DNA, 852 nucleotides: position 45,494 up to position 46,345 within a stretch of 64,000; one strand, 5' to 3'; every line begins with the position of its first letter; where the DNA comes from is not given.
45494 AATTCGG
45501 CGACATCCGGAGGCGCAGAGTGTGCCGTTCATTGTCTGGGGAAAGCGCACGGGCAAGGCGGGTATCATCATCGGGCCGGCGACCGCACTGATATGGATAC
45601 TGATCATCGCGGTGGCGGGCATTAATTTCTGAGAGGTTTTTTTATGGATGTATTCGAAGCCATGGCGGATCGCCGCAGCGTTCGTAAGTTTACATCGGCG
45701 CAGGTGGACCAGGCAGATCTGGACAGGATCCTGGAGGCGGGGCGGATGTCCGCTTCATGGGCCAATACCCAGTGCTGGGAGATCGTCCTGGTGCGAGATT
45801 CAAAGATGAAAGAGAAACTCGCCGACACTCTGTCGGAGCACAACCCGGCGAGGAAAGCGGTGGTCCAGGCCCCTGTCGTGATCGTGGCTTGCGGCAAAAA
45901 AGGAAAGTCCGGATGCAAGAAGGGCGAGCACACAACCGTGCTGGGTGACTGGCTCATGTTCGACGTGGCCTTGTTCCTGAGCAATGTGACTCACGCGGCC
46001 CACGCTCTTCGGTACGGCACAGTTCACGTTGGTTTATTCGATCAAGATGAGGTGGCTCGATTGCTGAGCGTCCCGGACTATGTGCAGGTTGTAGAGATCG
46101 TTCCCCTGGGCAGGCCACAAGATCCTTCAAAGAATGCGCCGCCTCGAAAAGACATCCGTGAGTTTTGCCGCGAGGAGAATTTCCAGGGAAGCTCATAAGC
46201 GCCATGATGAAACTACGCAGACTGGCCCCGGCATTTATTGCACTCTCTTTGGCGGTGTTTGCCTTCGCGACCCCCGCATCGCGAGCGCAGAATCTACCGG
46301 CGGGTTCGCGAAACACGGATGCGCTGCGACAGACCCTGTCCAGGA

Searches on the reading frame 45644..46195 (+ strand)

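Call 48: search_protein_families(library=pfam, proteins=[window:45644-46195:+], max_evalue=0.0001)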
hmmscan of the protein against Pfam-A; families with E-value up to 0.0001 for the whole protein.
window:45644-46195:+ (184 aa): 2 families
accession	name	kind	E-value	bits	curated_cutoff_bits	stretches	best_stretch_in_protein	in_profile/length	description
PF00881.29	Nitroreductase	-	2.9e-24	86.6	23.5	1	8-156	2-166/167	Nitroreductase family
PF14512.11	TM1586_NiRdase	-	8.4e-05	22.7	27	0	3-60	2-58/215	Putative TM nitroreductase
